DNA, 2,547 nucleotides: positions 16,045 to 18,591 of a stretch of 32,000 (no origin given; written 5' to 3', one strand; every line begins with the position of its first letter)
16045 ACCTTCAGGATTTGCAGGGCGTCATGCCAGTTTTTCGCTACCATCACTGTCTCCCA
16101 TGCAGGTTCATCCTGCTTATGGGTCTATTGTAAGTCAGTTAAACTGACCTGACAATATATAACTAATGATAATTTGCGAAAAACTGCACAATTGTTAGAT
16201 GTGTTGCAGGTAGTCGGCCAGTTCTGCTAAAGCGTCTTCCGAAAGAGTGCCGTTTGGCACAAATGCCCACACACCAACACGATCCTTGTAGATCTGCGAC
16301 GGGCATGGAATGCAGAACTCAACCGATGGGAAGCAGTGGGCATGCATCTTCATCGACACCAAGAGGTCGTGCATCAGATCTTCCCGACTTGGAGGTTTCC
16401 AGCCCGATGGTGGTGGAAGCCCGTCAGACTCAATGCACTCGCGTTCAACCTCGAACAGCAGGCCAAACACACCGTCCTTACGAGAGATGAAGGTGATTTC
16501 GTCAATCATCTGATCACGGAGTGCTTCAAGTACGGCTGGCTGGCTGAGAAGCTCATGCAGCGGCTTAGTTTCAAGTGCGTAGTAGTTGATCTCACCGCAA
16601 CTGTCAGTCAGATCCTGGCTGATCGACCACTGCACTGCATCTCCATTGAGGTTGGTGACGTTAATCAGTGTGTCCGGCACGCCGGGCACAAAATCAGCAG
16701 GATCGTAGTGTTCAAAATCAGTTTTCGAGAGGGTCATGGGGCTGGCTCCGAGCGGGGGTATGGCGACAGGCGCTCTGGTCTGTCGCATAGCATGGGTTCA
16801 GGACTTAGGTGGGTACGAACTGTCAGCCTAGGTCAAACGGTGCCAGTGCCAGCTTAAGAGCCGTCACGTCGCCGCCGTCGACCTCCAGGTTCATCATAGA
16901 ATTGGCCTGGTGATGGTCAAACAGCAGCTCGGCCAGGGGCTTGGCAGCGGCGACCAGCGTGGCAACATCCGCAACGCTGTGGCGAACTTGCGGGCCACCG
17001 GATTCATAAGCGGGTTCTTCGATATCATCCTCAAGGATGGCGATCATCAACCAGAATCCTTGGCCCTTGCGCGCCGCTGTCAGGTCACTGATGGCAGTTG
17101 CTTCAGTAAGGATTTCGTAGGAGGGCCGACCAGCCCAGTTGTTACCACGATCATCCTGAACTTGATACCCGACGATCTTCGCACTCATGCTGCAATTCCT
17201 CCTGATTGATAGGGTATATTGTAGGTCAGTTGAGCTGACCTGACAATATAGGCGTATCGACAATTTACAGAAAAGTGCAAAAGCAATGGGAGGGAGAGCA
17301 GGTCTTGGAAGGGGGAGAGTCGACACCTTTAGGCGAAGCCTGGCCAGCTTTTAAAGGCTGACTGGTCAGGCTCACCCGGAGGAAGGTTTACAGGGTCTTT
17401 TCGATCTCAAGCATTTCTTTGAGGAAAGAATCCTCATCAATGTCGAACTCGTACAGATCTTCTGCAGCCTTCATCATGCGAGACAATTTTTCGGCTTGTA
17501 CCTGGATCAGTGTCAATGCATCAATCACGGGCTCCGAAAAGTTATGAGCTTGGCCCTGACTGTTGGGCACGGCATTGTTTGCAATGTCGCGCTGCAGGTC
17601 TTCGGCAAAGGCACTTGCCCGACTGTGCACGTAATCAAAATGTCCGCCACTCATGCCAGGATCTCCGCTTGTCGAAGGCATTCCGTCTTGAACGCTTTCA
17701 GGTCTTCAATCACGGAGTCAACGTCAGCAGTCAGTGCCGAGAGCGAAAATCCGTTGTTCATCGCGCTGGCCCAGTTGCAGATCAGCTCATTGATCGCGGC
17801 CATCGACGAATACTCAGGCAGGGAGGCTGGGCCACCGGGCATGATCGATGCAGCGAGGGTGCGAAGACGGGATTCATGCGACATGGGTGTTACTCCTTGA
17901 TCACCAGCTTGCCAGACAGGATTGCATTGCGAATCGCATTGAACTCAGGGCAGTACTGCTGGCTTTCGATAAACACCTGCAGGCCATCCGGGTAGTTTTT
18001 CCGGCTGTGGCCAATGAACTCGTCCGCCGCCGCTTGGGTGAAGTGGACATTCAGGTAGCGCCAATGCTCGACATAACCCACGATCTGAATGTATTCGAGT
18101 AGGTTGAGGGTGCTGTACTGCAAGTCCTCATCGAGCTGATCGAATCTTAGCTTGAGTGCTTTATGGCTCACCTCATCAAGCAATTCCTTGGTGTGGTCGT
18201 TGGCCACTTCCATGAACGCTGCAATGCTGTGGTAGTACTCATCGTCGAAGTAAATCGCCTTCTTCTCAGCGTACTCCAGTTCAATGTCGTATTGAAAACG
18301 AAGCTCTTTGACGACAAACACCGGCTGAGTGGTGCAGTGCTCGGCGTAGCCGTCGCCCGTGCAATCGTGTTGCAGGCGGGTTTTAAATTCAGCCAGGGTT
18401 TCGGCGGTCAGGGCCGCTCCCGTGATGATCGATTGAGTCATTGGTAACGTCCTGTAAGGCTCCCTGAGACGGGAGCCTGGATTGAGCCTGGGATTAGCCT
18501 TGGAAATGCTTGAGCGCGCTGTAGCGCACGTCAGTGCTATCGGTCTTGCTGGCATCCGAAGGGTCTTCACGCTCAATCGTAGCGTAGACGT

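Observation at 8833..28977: Block of short ORFan operons under shared operators, flanked by ssb, an orphan methylase and a silencer: candidate establishment or anti-defence island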

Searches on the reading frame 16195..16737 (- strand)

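Call 68: search_protein_families(library=pfam, max_evalue=1, proteins=[window:16195-16737:-])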
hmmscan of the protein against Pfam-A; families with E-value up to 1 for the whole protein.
window:16195-16737:- (180 aa): 1 family
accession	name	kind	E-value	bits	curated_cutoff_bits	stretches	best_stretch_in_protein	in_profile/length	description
PF00819.22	Myotoxins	-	0.19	12.4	25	1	132-148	8-24/43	Myotoxin, crotamine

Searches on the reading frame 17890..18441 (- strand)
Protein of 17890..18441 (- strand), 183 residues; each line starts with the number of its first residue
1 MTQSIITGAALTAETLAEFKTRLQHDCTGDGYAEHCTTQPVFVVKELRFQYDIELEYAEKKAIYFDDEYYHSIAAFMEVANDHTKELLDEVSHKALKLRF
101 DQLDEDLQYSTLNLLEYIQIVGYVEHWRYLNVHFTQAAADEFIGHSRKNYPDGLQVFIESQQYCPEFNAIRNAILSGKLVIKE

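Call 30: find_related_loci(query=window:17890-18441:-, collection=viral_contigs, flank=10000)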
Query window:17890-18441:- (183 aa) in viral_contigs; peptide patterns used: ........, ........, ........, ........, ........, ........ (x = any residue, [..] = any of these).
3 stretches matched a pattern, but none encodes a relative of the query by tblastn (E <= 1e-3).

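Call 49: find_homologous_proteins(query=window:17890-18441:-, max_evalue=0.00001)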
Query window:17890-18441:- (183 aa): 6 proteins with E <= 0.00001 among 68 candidates.
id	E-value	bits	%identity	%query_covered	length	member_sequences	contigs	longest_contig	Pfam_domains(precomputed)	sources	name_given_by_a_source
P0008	4.6e-115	399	98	100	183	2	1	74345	-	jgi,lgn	jgi:hypothetical protein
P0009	3.1e-101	354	86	100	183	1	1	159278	-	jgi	jgi:hypothetical protein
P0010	1.5e-80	287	67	100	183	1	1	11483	-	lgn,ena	-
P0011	9.1e-76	272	68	100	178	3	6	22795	-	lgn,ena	-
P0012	1.0e-74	268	66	100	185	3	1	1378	-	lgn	-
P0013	9.9e-73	262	66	100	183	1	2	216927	-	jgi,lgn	jgi:hypothetical protein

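Call 68: search_protein_families(library=pfam, max_evalue=1, proteins=[window:17890-18441:-])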
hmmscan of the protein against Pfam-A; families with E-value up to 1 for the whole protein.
window:17890-18441:- (183 aa): 0 families

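Call 76: predict_structure(alignment_id=A3)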
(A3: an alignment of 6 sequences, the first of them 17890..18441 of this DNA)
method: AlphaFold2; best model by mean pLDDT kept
length: 183 residues; sequences in the alignment: 6
mean_pLDDT: 74.5   pTM: 0.56
mean pLDDT of the five models: 74.5, 70.6, 64.3, 56.2, 48.0
residues with pLDDT >= 90: 77; 70-90: 43; 50-70: 24; < 50: 39
segments of 3 or more residues with pLDDT < 50: 1-11, 14-16, 22-36, 162-166, 181-183
pLDDT, mean of each block of 10 residues (from residue 1): 33 48 44 50 87 90 92 92 93 91 92 89 90 81 90 84 50 52 44
secondary structure, 60 per line:
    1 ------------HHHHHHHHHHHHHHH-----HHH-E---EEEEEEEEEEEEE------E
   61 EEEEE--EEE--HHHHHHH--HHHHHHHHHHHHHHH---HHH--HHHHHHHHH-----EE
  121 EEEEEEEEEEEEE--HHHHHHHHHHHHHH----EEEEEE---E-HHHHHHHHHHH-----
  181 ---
elements in order: H13-27 E41-53 E60-65 E68-70 H73-79 H82-96 H105-113 E119-133 H136-149 E154-159 H165-175

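Call 78: fold_search(model_id=the predicted structure, library=pdb)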
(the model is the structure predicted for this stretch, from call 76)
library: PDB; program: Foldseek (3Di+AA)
matches with E <= 10: 198; with E <= 0.001: 0
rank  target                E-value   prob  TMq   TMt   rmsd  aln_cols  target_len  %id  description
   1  2qts_A                2.7e-01  0.07  0.16  0.09  20.4       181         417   14  Structure of an acid-sensing ion channel 1 at 1.9 A resolution and low pH (released 2007-09-25)
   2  2qts_B                3.3e-01  0.08  0.16  0.10  12.5       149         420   13  Structure of an acid-sensing ion channel 1 at 1.9 A resolution and low pH (released 2007-09-25)
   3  7b5h_AD               3.5e-01  0.04  0.12  0.03  21.4       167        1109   12  Cryo-EM structure of the contractile injection system base plate from Anabaena PCC7120 (released 2022-02-23)
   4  3s3x_C                4.2e-01  0.06  0.16  0.10  20.5       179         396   13  Structure of chicken acid-sensing ion channel 1 AT 3.0 A resolution in complex with psalmotoxin (released 2012-05-23)
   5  9oh9_B                4.2e-01  0.04  0.15  0.12  34.8       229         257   10  Human Stomatin Complex in Native Membrane Vesicles (released 2025-08-13)
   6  3s3x_B                6.6e-01  0.06  0.17  0.10  21.0       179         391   12  Structure of chicken acid-sensing ion channel 1 AT 3.0 A resolution in complex with psalmotoxin (released 2012-05-23)
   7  9z7u_C                6.6e-01  0.04  0.15  0.13  35.2       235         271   10  Human Stomatin - C8 Symmetry (released 2026-02-25)
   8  4fz0_C                7.1e-01  0.06  0.17  0.09  20.7       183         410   16  Crystal structure of acid-sensing ion channel in complex with psalmotoxin 1 at low pH (released 2012-08-01)
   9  2qts_E                8.0e-01  0.06  0.17  0.09  21.0       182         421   14  Structure of an acid-sensing ion channel 1 at 1.9 A resolution and low pH (released 2007-09-25)
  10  3s3x_A                9.1e-01  0.04  0.16  0.10  20.9       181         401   12  Structure of chicken acid-sensing ion channel 1 AT 3.0 A resolution in complex with psalmotoxin (released 2012-05-23)
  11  8ip8_YA               9.7e-01  0.02  0.14  0.14  17.0       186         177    9  Wheat 80S ribosome stalled on AUG-Stop boron dependently (released 2024-02-21)
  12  9oh9_A                1.1e+00  0.02  0.15  0.11  32.7       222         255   10  Human Stomatin Complex in Native Membrane Vesicles (released 2025-08-13)
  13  4yz6_A                1.2e+00  0.05  0.13  0.14  20.1       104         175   13  Crystal Structure of Myc3[44-238] from Arabidopsis in complex with Jaz1 peptide [200-221] (released 2015-08-05)
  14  2qts_C                1.2e+00  0.04  0.17  0.09  21.2       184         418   12  Structure of an acid-sensing ion channel 1 at 1.9 A resolution and low pH (released 2007-09-25)
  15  8qvt_B                1.3e+00  0.04  0.16  0.08  16.0       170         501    9  Crystal structure of Zea mays cytokinin oxidase/dehydrogenase 5 (ZmCKX5) (released 2024-10-30)
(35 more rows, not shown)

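Call 82: fold_search(model_id=the predicted structure, library=viral)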
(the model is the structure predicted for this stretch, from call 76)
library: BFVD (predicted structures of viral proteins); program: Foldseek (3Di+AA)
matches with E <= 10: 259; with E <= 0.001: 5
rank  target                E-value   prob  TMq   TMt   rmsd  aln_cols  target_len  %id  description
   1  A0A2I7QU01            9.4e-09  1.00  0.53  0.53  10.3       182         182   24  (no name in the UniProt tables at hand)
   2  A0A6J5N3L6            1.0e-05  1.00  0.41  0.45  12.8       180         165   16  Uncharacterized protein [uncultured Caudovirales phage]
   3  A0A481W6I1            1.8e-05  1.00  0.37  0.37  11.8       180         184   16  Uncharacterized protein [Fusobacterium phage Fnu1]
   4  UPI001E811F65         7.9e-05  1.00  0.49  0.46   9.1       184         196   15  (no name look-up for this kind of identifier)
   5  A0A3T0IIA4            3.9e-04  1.00  0.35  0.33  10.3       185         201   10  Uncharacterized protein [Bacillus phage pW4]
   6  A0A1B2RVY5            3.1e-02  0.30  0.21  0.15  18.9       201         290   13  Uncharacterized protein [Lymphocystis disease virus 3]
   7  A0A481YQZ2            4.3e-02  0.41  0.26  0.11  15.4       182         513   10  HNH endonuclease [Marseillevirus LCMAC101]
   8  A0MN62                1.1e-01  0.15  0.17  0.20  17.3       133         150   13  (no name in the UniProt tables at hand)
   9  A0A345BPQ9            3.3e-01  0.08  0.19  0.20  16.8       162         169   10  (no name in the UniProt tables at hand)
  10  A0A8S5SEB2            3.7e-01  0.09  0.19  0.14  17.8       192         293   12  Uncharacterized protein [Caudovirales sp. ctrNG92]
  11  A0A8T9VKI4            4.2e-01  0.11  0.20  0.15  23.8       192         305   10  (no name in the UniProt tables at hand)
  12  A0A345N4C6            4.8e-01  0.04  0.14  0.14  23.0       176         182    8  (no name in the UniProt tables at hand)
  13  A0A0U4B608            5.5e-01  0.06  0.15  0.16  16.4       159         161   11  Uncharacterized protein [Arthrobacter phage Rings]
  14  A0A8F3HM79            7.0e-01  0.04  0.16  0.11  20.3       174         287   11  Homing endonuclease [Escherichia phage vB_EcoM-ZQ3]
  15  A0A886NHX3            7.0e-01  0.03  0.14  0.14  19.6       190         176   10  (no name in the UniProt tables at hand)
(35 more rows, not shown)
